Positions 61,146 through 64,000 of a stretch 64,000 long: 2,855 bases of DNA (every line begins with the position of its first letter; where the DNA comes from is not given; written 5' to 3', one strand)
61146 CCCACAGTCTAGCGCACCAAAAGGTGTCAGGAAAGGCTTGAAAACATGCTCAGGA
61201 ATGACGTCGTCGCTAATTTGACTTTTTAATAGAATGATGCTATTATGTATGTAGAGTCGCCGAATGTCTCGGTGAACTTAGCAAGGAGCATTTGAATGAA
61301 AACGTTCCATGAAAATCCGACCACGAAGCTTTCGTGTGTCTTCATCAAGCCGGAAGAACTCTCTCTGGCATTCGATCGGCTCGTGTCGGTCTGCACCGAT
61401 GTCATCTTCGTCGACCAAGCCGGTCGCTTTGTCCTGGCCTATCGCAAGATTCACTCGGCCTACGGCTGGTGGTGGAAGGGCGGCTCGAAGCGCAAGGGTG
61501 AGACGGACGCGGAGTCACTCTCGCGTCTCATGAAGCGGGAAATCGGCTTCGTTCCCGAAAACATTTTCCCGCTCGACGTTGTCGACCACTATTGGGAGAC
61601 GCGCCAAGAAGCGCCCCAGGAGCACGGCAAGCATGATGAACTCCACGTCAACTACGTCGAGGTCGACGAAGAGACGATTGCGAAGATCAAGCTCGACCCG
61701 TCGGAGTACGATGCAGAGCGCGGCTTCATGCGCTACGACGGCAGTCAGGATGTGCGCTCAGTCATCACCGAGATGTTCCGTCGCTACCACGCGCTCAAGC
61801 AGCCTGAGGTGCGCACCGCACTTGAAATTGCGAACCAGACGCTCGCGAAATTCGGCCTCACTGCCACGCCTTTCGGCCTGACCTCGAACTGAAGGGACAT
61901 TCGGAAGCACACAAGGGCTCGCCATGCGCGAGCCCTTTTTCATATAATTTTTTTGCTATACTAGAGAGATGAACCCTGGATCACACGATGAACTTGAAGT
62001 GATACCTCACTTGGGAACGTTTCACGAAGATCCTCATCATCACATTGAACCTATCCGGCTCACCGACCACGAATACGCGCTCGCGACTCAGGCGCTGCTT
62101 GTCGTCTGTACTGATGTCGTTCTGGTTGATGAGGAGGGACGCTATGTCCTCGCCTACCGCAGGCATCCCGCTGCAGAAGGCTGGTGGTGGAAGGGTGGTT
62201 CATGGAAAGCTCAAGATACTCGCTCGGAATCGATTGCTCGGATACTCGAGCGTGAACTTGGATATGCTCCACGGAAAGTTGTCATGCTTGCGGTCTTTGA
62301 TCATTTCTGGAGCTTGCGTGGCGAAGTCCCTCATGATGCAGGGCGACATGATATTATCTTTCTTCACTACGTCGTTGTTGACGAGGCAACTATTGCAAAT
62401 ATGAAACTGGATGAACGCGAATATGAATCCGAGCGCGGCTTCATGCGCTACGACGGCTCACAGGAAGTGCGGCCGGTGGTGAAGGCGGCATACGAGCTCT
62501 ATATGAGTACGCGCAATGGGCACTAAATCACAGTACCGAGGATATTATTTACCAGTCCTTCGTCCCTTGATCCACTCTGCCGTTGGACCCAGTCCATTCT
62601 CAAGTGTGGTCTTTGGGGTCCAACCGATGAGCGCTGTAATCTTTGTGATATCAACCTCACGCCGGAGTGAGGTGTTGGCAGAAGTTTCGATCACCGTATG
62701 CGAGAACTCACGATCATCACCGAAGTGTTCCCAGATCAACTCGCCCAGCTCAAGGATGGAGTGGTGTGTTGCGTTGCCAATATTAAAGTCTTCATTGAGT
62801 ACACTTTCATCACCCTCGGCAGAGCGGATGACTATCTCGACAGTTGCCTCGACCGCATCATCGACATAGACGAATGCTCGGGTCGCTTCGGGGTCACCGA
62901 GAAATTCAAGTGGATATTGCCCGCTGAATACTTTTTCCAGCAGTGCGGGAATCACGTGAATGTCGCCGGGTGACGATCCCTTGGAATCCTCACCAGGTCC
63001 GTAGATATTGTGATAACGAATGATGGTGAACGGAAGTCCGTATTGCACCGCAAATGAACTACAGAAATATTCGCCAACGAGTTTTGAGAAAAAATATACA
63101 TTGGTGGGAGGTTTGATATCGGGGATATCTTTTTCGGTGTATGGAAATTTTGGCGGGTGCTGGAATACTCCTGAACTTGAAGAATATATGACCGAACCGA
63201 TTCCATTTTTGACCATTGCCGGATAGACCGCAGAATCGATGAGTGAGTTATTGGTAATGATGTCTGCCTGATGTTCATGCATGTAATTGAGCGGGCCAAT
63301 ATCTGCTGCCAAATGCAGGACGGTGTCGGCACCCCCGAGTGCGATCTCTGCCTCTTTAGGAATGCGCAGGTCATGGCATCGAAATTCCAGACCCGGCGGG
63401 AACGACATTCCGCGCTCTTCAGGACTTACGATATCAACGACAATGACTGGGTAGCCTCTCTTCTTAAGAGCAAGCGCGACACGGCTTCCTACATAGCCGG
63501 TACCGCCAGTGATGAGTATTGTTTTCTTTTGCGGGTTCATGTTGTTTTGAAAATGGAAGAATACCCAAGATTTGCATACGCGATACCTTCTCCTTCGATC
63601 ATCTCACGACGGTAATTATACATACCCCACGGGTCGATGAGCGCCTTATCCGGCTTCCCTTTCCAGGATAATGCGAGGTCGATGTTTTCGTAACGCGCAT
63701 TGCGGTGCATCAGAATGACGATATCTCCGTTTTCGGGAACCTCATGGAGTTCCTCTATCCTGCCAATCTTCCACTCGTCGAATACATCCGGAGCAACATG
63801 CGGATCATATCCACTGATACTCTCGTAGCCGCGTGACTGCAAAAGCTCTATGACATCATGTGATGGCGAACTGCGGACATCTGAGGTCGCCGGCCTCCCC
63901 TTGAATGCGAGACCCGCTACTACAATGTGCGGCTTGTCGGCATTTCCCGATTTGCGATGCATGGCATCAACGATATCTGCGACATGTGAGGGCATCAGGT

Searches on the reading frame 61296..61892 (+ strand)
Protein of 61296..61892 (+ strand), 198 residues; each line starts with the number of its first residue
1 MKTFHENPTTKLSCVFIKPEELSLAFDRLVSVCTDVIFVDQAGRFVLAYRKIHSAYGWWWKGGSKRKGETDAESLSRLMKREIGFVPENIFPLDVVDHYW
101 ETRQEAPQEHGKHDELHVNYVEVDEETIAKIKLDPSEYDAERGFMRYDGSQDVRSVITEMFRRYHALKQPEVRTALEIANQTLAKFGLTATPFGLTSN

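Call 44: search_protein_families(library=ncbifam, proteins=[window:61296-61892:+], max_evalue=0.00001)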
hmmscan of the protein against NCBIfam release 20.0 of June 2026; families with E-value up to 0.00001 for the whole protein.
window:61296-61892:+ (198 aa): 0 families

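Call 48: search_protein_families(library=pfam, proteins=[window:61296-61892:+], max_evalue=0.05)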
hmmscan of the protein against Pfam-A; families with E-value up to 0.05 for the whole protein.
window:61296-61892:+ (198 aa): 1 family
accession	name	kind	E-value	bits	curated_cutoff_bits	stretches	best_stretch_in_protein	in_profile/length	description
PF00293.34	NUDIX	-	0.0011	19.5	21.1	1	34-137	6-106/134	NUDIX domain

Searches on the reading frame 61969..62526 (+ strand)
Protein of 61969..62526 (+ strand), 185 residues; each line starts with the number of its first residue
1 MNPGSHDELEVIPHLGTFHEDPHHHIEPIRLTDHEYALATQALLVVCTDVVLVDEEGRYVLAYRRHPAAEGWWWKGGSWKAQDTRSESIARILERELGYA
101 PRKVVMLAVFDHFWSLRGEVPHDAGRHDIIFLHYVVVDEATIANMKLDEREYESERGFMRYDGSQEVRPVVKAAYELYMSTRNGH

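Call 44: search_protein_families(library=ncbifam, proteins=[window:61969-62526:+], max_evalue=0.00001)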
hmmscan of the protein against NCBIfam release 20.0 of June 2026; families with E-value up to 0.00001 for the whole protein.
window:61969-62526:+ (185 aa): 0 families

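Call 48: search_protein_families(library=pfam, proteins=[window:61969-62526:+], max_evalue=0.05)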
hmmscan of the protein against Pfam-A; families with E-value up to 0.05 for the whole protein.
window:61969-62526:+ (185 aa): 1 family
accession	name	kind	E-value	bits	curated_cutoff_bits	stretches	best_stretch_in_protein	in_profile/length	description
PF00293.34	NUDIX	-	3.2e-06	27.6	21.1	1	47-151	5-106/134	NUDIX domain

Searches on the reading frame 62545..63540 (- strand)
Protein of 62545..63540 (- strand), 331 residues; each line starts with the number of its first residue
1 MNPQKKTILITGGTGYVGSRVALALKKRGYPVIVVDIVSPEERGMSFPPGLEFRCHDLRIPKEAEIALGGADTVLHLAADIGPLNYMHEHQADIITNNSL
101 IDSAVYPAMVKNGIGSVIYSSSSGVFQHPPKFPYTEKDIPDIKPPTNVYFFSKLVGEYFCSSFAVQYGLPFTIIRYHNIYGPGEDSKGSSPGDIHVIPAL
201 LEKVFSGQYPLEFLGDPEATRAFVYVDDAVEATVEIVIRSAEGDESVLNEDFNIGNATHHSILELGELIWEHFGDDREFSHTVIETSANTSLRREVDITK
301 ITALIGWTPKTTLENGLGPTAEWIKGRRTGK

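Call 3: search_protein_families(library=pfam, proteins=[window:62545-63540:-], max_evalue=0.01)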
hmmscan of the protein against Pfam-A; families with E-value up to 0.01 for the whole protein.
window:62545-63540:- (331 aa): 8 families
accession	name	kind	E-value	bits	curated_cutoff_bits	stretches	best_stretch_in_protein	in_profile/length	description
PF01370.27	Epimerase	-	8.6e-41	140.4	20.9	1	8-255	1-240/240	NAD dependent epimerase/dehydratase family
PF16363.11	GDP_Man_Dehyd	-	2.3e-24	86.9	27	1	9-317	1-329/332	GDP-mannose 4,6 dehydratase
PF01073.25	3Beta_HSD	-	7.7e-08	32.1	22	1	9-277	1-272/280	3-beta hydroxysteroid dehydrogenase/isomerase family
PF07993.18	NAD_binding_4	-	1.6e-07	31.2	20.1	1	68-232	113-257/258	Male sterility protein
PF04321.23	RmlD_sub_bind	-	5e-07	29.5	27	1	7-183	2-155/287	RmlD substrate binding domain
PF02719.21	Polysacc_synt_2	-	5.3e-06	26.3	20.2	1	145-249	134-229/293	Polysaccharide biosynthesis protein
PF13460.12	NAD_binding_10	-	3.4e-05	24.2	27.2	1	12-136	1-113/184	NAD(P)H-binding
PF05368.20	NmrA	-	0.0001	22.5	27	1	4-121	1-106/298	NmrA-like family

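Call 44: search_protein_families(library=ncbifam, proteins=[window:62545-63540:-], max_evalue=0.00001)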
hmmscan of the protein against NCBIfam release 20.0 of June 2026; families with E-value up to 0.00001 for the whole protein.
window:62545-63540:- (331 aa): 15 families
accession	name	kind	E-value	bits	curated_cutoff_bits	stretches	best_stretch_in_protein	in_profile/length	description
NF047922.1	GDPFucSynFcl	equivalog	2.5e-26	92.9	500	1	5-323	2-300/308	GDP-L-fucose synthase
TIGR01179.1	galE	equivalog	2.3e-24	85.8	262.3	1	8-326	2-327/332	UDP-glucose 4-epimerase GalE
TIGR04180.1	EDH_00030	hypoth_equivalog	5.4e-23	81.5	475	1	8-311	1-296/297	NAD-dependent 4,6-dehydratase LegB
TIGR02197.1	heptose_epim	equivalog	1.2e-19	70.7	274.6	1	8-318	1-307/316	ADP-glyceromanno-heptose 6-epimerase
TIGR01181.1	dTDP_gluc_dehyt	equivalog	2.2e-19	69.7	365.1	1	8-326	2-313/321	dTDP-glucose 4,6-dehydratase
NF008872.0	PRK11908.1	equivalog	1.2e-15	57.4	294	1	6-322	2-333/349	bifunctional UDP-4-keto-pentose/UDP-xylose synthase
NF011728.1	PRK15181.1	equivalog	7.3e-13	48.2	760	1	57-324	77-337/348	Vi polysaccharide biosynthesis UDP-N-acetylglucosaminuronic acid C-4 epimerase TviC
TIGR03466.1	HpnA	hypoth_equivalog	9.7e-13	47.7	367.65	1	7-194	2-184/327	hopanoid-associated sugar epimerase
NF007582.0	PRK10217.1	equivalog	7.3e-12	45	698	1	145-324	156-331/355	dTDP-glucose 4,6-dehydratase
NF042422.1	oxyalk_red_OleD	equivalog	1.1e-11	44.7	580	1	8-243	3-221/329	2-alkyl-3-oxoalkanoate reductase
NF008360.0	PRK11150.1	equivalog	1.3e-11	44.2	452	1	8-236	2-224/310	ADP-glyceromanno-heptose 6-epimerase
NF007490.0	PRK10084.1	subfamily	7.2e-10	38.4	649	1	145-324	163-334/361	dTDP-glucose 4,6-dehydratase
NF005998.1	PRK08125.1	equivalog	8.6e-10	37.6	777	1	4-276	314-588/649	bifunctional UDP-4-amino-4-deoxy-L-arabinose formyltransferase/UDP-glucuronic acid oxidase ArnA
NF007956.0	PRK10675.1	subfamily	1.6e-09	37.4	394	0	89-182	91-183/338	UDP-glucose 4-epimerase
NF042423.1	oxyalk_red_Shew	equivalog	8.1e-08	31.7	580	1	4-252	7-236/331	2-alkyl-3-oxoalkanoate reductase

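Call 51: search_solved_structures(query=window:62545-63540:-, max_evalue=1e-10)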
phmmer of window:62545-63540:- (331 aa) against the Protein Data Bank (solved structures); distinct sequences matched with E-value up to 1e-10: 63 (the best 60 are shown).
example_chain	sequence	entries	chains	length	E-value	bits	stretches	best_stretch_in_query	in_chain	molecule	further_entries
4zrm_A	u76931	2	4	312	1.4e-33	119.8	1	7-325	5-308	UDP-glucose 4-epimerase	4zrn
8sg0_A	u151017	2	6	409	9.4e-28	100.6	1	4-326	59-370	GDP-mannose 3,5-epimerase | GDP-mannose 3,5 epimerase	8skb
2c5e_A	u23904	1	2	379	6.4e-27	97.9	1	7-326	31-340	GDP-MANNOSE-3', 5'-EPIMERASE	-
2c59_A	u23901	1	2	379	8.7e-27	97.5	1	7-326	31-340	GDP-MANNOSE-3', 5'-EPIMERASE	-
2c54_A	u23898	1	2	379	2.3e-26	96.1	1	7-326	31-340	GDP-MANNOSE-3', 5'-EPIMERASE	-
2c5a_A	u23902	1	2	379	3e-26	95.7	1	7-326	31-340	GDP-MANNOSE-3', 5'-EPIMERASE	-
6pmh_A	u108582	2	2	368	8.9e-25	90.8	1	6-324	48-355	UDP-glucose 4-epimerase related protein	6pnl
4gll_A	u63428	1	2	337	1.3e-24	90.3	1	3-323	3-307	UDP-glucuronic acid decarboxylase 1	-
2b69_A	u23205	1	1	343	1.4e-24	90.2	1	3-323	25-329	UDP-glucuronate decarboxylase 1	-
4lk3_A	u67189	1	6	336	1.6e-24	90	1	4-323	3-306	UDP-glucuronic acid decarboxylase 1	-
4m55_A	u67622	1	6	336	3.1e-24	89.1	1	4-323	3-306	UDP-glucuronic acid decarboxylase 1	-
6wjb_A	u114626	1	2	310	1.1e-23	87.3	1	6-237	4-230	NAD-dependent epimerase/dehydratase family protein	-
6wj9_A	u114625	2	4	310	9.6e-23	84.2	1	6-237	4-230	NAD-dependent epimerase/dehydratase family protein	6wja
3icp_A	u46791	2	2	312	2.8e-22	82.6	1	8-323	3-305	NAD-dependent epimerase/dehydratase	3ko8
3aw9_A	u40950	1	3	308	1.8e-21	80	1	8-323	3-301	NAD-dependent epimerase/dehydratase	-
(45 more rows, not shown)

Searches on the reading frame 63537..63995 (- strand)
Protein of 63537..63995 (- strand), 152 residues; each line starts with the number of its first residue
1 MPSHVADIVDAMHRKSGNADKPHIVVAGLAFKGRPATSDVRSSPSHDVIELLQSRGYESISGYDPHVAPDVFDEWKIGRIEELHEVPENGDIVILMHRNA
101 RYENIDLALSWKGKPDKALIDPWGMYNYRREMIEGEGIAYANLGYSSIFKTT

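Call 3: search_protein_families(library=pfam, proteins=[window:63537-63995:-], max_evalue=0.01)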
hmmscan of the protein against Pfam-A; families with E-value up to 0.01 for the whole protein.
window:63537-63995:- (152 aa): 1 family
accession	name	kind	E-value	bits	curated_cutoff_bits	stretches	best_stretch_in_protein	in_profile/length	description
PF03720.21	UDPG_MGDP_dh_C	-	5.3e-13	49.7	30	1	26-126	2-101/103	UDP-glucose/GDP-mannose dehydrogenase family, UDP binding domain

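Call 4: search_protein_families(library=ncbifam, proteins=[window:63537-63995:-], max_evalue=0.01)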
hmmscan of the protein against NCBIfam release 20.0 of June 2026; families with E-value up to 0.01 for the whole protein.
window:63537-63995:- (152 aa): 5 families
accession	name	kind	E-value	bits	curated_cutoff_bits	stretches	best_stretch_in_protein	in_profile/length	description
TIGR03026.1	NDP-sugDHase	subfamily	6.2e-15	54.9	189.8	1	5-121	297-410/413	nucleotide sugar dehydrogenase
NF047673.2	TeichurnBiosyTuaD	equivalog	2.2e-08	33.6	700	1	7-148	296-434/439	UDP-glucose 6-dehydrogenase TuaD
NF041297.1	UDPGDh_AglM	equivalog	8.8e-07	28.2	670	1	12-71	308-363/429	UDP-glucose 6-dehydrogenase AglM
NF040825.1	UDPMaNacDH_Arch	equivalog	1.7e-05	23.9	750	1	2-108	288-383/418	UDP-N-acetyl-D-mannosamine dehydrogenase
NF008286.0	PRK11064.1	equivalog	0.00025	19.7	459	1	7-106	306-403/420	UDP-N-acetyl-D-mannosamine dehydrogenase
